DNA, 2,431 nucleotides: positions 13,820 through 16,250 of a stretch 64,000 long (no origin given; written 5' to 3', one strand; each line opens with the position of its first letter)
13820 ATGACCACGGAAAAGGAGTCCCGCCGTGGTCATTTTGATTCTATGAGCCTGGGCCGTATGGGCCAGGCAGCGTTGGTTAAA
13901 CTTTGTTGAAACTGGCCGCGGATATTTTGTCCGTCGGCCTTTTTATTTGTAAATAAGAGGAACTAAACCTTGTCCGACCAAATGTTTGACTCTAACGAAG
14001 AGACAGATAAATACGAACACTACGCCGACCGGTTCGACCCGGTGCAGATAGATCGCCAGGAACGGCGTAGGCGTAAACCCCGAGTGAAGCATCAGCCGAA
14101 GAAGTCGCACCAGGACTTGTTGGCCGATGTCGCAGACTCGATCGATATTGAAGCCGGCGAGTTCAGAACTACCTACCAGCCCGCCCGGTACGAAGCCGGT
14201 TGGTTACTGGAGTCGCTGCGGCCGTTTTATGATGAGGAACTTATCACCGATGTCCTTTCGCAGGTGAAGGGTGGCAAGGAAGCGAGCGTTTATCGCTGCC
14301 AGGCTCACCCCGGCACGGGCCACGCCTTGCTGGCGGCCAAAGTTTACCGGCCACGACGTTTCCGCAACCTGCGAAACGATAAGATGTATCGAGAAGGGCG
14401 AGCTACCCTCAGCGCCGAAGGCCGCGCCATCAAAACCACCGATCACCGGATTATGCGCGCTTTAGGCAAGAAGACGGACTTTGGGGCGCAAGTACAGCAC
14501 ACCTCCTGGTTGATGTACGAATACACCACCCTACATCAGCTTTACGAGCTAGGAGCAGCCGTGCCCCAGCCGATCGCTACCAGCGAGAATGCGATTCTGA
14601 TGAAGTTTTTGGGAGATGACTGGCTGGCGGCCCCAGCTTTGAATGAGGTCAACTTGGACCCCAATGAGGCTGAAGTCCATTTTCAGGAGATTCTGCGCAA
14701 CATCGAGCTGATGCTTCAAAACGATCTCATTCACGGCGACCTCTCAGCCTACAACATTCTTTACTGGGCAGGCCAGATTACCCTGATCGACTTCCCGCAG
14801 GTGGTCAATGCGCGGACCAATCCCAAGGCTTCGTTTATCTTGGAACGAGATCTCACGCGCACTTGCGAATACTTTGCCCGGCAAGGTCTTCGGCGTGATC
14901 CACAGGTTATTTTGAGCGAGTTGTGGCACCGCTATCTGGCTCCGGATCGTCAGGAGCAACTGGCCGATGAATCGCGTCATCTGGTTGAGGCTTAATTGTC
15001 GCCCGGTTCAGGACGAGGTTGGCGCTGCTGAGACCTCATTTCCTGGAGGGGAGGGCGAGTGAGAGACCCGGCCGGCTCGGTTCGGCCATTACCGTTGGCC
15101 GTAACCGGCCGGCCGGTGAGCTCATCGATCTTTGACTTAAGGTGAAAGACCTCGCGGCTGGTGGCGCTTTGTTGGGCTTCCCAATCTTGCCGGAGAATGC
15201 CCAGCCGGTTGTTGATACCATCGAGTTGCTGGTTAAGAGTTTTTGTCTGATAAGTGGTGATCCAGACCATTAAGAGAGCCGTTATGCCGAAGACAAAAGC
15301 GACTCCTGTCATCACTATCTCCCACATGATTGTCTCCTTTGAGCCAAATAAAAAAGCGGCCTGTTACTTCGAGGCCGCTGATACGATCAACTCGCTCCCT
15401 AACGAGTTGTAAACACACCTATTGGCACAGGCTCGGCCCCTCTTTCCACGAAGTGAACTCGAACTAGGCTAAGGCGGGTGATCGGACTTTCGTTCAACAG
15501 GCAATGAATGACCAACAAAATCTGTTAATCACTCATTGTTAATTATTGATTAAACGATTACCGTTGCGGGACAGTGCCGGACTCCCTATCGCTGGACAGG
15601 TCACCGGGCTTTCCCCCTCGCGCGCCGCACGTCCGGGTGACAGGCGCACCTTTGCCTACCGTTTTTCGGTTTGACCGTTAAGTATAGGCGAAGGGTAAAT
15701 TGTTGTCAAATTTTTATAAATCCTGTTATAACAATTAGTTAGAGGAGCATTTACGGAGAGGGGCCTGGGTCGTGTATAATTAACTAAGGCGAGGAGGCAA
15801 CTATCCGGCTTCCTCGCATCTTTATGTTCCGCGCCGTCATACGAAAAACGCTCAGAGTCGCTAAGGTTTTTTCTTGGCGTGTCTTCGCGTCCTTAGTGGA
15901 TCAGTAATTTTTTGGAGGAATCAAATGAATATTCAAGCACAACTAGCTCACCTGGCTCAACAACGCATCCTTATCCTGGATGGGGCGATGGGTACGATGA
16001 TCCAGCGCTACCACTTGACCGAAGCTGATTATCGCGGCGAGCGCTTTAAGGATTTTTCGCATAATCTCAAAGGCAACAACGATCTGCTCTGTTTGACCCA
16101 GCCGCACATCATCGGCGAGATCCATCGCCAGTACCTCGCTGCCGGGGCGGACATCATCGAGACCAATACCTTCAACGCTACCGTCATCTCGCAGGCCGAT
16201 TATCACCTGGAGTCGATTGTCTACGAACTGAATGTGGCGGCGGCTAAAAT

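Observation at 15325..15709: Cobalamin-riboswitch-like leader controlling only a 111-aa single-pass membrane protein, back to back with metH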

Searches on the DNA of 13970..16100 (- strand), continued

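Call 42: search_rna_families(source=window, start=14900, end=16100, threshold=evalue, max_evalue=5)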
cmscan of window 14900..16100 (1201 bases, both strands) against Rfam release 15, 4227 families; matches with E-value up to 5: 6.
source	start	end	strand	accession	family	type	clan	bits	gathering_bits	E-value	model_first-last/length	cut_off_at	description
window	15456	15668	-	RF00174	Cobalamin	Cis-reg; riboswitch;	CL00101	40.5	31.5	1.7e-08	1-189/189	no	Cobalamin riboswitch aptamer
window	15068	15116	+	RF03985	mir-9250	Gene; miRNA;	-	27.7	90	0.021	1-63/63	no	mir-9250 microRNA precursor family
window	15056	15129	+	RF04005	mir-4599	Gene; miRNA;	-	18.8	100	0.3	1-82/82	no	mir-4599 microRNA precursor family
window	15405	15559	-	RF01628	ceN38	Gene; snRNA; snoRNA; HACA-box;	-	18.5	50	2.1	1-137/137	no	Caenorhabditis snoRNA ceN38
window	15672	15743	+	RF03027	RT-6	Gene; sRNA;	-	16.3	46.7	1.3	1-75/75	no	RT-6 RNA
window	15414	15495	-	RF01880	Xist_exon1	Gene; lncRNA;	-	15.8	50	0.15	1-85/85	no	X-chromosome inactivation gene exon 1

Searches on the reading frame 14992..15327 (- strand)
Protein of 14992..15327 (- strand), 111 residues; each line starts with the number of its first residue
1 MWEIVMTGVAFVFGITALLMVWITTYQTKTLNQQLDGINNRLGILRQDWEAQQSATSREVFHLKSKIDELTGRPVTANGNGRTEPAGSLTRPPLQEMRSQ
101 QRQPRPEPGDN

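Call 4: search_protein_families(library=pfam, proteins=[window:14992-15327:-], max_evalue=0.1)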
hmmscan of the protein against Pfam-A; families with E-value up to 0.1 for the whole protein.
window:14992-15327:- (111 aa): 1 family
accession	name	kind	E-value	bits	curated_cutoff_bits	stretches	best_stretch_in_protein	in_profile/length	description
PF07926.17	TPR_MLP1_2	-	0.061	13.8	36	1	27-71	72-116/129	TPR/MLP1/MLP2-like protein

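Call 7: find_homologous_proteins(query=window:14992-15327:-, max_evalue=0.01)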
Query window:14992-15327:- (111 aa): 2 proteins with E <= 0.01 among 4 candidates.
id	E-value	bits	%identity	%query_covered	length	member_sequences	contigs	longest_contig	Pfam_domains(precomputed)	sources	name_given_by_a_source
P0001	3.2e-64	232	96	100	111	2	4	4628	-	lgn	-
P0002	2.5e-27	113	74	67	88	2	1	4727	-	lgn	-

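Call 8: find_encoding_contigs(protein=P0001, flank=5000)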
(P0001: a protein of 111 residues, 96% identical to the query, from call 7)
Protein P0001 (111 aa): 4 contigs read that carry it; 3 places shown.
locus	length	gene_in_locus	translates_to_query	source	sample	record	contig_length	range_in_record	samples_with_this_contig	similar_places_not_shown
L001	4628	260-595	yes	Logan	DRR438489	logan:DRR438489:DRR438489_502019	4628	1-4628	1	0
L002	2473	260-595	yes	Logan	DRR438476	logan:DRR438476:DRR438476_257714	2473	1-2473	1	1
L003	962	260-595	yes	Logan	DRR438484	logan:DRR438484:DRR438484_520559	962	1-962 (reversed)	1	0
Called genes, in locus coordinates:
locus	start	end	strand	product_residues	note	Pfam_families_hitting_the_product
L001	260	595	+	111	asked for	-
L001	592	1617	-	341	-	PF00069:Pkinase (faint), PF01163:RIO1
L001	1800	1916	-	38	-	-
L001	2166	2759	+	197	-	-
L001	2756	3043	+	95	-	-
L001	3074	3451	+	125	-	-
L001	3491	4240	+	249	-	PF00300:His_Phos_1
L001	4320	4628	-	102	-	?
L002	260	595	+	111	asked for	-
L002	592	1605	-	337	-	PF01163:RIO1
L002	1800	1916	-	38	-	-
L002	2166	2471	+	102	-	?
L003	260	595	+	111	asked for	-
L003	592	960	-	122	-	?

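Call 9: find_encoding_contigs(protein=P0002, flank=5000)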
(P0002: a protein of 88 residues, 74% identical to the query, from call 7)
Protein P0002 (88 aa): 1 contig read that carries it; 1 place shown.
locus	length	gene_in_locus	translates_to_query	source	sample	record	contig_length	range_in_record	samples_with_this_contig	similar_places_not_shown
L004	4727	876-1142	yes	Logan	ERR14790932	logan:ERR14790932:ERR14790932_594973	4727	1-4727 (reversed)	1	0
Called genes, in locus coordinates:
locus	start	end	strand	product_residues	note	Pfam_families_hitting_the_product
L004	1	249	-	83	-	?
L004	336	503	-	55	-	PF13366:PDDEXK_3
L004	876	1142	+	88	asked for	-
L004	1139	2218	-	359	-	PF01163:RIO1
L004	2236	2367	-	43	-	-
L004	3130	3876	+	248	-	PF00300:His_Phos_1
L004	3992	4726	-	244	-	?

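Call 14: find_related_loci(query=A1, collection=genome_contigs, flank=6000)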
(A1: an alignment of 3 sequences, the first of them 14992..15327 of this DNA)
Query A1 (111 aa) in genome_contigs; peptide patterns used: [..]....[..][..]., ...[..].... (x = any residue, [..] = any of these).
86 stretches matched a pattern, but none encodes a relative of the query by tblastn (E <= 1e-3).

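Call 17: find_related_loci(query=A1, collection=metagenome_contigs, flank=6000)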
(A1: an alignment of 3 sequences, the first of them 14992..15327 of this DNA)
Query A1 (111 aa) in metagenome_contigs; peptide patterns used: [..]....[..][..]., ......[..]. (x = any residue, [..] = any of these).
143 stretches matched a pattern, but none encodes a relative of the query by tblastn (E <= 1e-3).

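Call 23: search_protein_representatives(alignment_id=A1)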
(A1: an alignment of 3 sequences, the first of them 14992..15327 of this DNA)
Query: 3 sequences, 111 profile positions. Proteins with E-value up to 0.001 (for the whole library): 3; up to 1e-10: 2; up to 1e-30: 1. The best 3 are listed.
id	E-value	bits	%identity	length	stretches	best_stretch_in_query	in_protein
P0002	5.9e-45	168.4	-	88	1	1-89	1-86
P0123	3.1e-12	63.0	-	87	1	1-75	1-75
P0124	3.1e-07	46.9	-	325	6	33-63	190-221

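Call 25: find_encoding_contigs(protein=P0123, flank=6000)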
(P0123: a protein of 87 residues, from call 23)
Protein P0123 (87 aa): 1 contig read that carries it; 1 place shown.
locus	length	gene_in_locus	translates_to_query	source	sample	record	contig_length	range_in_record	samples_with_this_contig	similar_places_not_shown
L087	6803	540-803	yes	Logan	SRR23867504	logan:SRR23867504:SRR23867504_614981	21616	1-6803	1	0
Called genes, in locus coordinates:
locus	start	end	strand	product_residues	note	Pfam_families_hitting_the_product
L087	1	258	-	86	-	?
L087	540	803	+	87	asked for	-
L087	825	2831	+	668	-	PF00930:DPPIV_N (faint), PF26550:Tricorn_2nd (faint), PF07676:PD40 (weak), PF26549:Tricorn_N, PF05448:AXE1 (weak), PF02129:Peptidase_S15 (faint), PF20434:BD-FAE (faint), PF00326:Peptidase_S9, +1 more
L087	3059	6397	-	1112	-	PF14015:DUF4231 (faint), PF18181:SLATT_1, PF13414:TPR_11 (faint), PF13428:TPR_14 (faint), PF20308:TPR-S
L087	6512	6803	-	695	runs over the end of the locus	PF01590:GAF, PF13185:GAF_2, PF13492:GAF_3, PF13185:GAF_2, PF01590:GAF, PF13492:GAF_3, PF00512:HisKA, PF02518:HATPase_c, +3 more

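Call 30: find_homologous_proteins(query=A3, max_evalue=0.01)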
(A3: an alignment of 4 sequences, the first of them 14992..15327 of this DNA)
Query A3 (4 sequences) (111 aa, profile of the alignment): 6 proteins with E <= 0.01 among 144 candidates.
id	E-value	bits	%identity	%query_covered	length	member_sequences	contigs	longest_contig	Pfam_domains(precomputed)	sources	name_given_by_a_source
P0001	5.8e-44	166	96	100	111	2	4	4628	-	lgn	-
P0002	1.6e-41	158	74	67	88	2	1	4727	-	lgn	-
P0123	2.1e-38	148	37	68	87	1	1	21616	-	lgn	-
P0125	3.2e-36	141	39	68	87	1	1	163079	-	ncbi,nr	ncbi:MAG: hypothetical protein H6632_06400 [Anaerolineales bacterium]|nr:hypothetical protein [Anaer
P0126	8.2e-34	133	39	68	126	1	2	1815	-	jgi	-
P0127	2.5e-33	132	36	68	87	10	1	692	-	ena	-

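Call 32: find_encoding_contigs(protein=P0125, flank=6000)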
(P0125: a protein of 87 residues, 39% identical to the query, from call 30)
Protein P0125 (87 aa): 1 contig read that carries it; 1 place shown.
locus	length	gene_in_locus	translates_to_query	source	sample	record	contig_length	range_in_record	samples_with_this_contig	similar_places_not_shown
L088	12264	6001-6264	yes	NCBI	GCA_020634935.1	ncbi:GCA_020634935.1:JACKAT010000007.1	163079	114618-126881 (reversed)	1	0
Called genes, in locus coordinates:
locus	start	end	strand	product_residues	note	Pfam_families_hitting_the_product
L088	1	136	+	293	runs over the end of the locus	PF00924:MS_channel_2nd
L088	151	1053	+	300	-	PF00924:MS_channel_2nd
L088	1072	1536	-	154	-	PF01850:PIN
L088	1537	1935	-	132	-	-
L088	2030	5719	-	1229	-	PF02574:S-methyl_trans, PF00809:Pterin_bind, PF02607:B12-binding_2, PF02310:B12-binding, PF02965:Met_synt_B12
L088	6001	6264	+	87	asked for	-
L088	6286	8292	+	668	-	PF00930:DPPIV_N (faint), PF26550:Tricorn_2nd (faint), PF07676:PD40 (weak), PF26549:Tricorn_N, PF05448:AXE1 (weak), PF20434:BD-FAE (faint), PF00326:Peptidase_S9, PF01738:DLH (faint)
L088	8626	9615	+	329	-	PF08279:HTH_11, PF13412:HTH_24 (weak), PF19187:HTH_PafC (faint), PF13280:WYL, PF25583:WCX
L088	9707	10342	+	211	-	PF01965:DJ-1_PfpI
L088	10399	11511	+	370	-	PF06441:EHN, PF00561:Abhydrolase_1 (weak)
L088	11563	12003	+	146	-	PF00903:Glyoxalase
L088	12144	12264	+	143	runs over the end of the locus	PF06224:AlkZ-like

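Call 33: find_encoding_contigs(protein=P0126, flank=6000)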
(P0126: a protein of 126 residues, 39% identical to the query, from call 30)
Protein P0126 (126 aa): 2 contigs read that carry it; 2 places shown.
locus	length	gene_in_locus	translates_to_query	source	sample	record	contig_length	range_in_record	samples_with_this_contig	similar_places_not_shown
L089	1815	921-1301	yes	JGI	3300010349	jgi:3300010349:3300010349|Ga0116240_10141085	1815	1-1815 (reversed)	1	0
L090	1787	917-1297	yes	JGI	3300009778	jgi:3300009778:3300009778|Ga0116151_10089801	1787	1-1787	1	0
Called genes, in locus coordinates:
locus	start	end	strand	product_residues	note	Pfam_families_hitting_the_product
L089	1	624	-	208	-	?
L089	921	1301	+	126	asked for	-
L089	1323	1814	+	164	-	?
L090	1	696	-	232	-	?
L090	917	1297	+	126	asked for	-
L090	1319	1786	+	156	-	?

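Call 34: find_encoding_contigs(protein=P0127, flank=6000)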
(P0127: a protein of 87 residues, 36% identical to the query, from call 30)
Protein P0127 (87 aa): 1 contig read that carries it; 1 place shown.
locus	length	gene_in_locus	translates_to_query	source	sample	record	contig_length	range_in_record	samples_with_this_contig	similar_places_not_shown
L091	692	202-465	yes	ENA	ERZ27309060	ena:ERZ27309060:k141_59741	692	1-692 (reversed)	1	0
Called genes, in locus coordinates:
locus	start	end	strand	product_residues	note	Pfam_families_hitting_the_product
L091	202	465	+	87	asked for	-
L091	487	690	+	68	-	?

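Call 40: search_protein_families(library=ncbifam, alignment_id=A3, max_evalue=0.1)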
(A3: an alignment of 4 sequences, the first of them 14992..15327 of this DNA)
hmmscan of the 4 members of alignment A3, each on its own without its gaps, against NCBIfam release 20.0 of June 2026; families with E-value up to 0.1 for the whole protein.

A. member 1, window:14992-15327:- (111 aa): 1 family
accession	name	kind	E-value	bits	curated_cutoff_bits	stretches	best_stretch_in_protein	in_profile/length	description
NF033634.1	SLATT_1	domain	0.08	12.9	41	1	8-59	56-108/132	SLATT domain-containing protein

B. families by the number of members that match (of 4 scanned): 11 families
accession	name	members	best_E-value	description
NF049847.1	FtsL_COG5462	2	0.0051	cell division protein FtsL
NF033634.1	SLATT_1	2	0.073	SLATT domain-containing protein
TIGR02514.1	type_III_yscP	1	0.0057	type III secretion system needle length determinant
NF006545.0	PRK09039.1-4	1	0.0088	peptidoglycan -binding protein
NF005606.0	PRK07352.1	1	0.011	F0F1 ATP synthase subunit B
NF052667.1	Tsi2_fam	1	0.013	Tsi2 family anti-toxin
NF046104.1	PptglHdxlasePcsB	1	0.047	peptidoglycan hydrolase PcsB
NF045487.1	ASRP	1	0.055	archaea-specific SMC-related protein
TIGR02209.1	ftsL_broad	1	0.075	cell division protein FtsL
NF007345.0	PRK09835.1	1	0.078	Cu(+)/Ag(+) sensor histidine kinase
NF033175.1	fuso_auto_Nterm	1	0.083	autotransporter-associated N-terminal domain-containing protein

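Call 67: predict_structure(alignment_id=A4)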
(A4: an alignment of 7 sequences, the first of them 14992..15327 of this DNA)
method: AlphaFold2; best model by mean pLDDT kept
length: 111 residues; sequences in the alignment: 7
mean_pLDDT: 61.5   pTM: 0.26
mean pLDDT of the five models: 61.5, 60.3, 60.2, 54.2, 52.5
residues with pLDDT >= 90: 11; 70-90: 18; 50-70: 44; < 50: 38
segments of 3 or more residues with pLDDT < 50: 73-98, 100-111
pLDDT, mean of each block of 10 residues (from residue 1): 87 91 78 68 65 56 57 45 39 47 45 42
secondary structure, 60 per line:
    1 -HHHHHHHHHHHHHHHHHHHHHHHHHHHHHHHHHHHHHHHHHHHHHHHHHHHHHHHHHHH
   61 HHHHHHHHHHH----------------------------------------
elements in order: H2-71

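Call 68: list_cluster_members(proteins=[window:14992-15327:-, P0003, P0125])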
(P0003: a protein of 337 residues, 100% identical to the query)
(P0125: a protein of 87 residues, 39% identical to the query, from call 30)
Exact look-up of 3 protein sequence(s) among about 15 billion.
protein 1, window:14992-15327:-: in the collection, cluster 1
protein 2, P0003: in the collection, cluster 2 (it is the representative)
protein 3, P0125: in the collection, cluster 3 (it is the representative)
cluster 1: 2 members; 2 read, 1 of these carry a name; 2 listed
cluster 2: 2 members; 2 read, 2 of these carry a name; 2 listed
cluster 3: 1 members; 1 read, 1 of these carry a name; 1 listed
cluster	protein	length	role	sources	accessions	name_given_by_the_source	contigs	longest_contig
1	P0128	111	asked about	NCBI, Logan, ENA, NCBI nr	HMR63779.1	MAG TPA: hypothetical protein PKE64_07175 [Anaerolineae bacterium] | hypothetical protein [Anaerolineae bacterium]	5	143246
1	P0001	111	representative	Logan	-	-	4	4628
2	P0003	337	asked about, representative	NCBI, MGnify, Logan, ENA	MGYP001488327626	CR=1 FL=1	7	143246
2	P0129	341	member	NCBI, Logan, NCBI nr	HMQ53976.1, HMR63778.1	MAG TPA: RIO1 family regulatory kinase/ATPase [Anaerolineae bacterium] | RIO1 family regulatory kinase/ATPase [Anaerolineae bacterium]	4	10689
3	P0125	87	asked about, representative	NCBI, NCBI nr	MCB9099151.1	MAG: hypothetical protein H6632_06400 [Anaerolineales bacterium] | hypothetical protein [Anaerolineales bacterium]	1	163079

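Call 69: find_encoding_contigs(protein=window:14992-15327:-, flank=2500, max_places=10)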
Protein window:14992-15327:- (111 aa): 8 contigs read that carry it; 4 places shown.
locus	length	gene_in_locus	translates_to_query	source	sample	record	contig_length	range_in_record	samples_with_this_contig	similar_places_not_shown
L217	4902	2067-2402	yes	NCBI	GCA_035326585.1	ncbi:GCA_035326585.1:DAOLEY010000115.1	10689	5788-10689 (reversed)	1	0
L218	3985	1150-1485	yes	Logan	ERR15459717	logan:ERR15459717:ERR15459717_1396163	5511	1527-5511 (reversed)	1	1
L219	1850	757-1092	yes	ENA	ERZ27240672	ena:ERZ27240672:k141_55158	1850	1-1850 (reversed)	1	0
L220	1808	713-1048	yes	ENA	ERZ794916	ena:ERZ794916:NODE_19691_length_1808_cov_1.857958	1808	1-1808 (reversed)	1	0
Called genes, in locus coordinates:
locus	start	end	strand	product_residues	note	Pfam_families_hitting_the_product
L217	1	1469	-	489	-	PF02574:S-methyl_trans, PF00809:Pterin_bind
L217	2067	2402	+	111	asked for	-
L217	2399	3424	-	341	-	PF00069:Pkinase (faint), PF01163:RIO1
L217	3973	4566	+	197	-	PF12867:DinB_2 (weak)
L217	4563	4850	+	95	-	-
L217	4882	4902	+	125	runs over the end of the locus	-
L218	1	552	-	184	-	?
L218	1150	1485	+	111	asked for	-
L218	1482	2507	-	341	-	PF00069:Pkinase (faint), PF01163:RIO1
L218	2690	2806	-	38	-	-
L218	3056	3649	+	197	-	PF12867:DinB_2 (weak)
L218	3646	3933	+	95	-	-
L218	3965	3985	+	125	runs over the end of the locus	-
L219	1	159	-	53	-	?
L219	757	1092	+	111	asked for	-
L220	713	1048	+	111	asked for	-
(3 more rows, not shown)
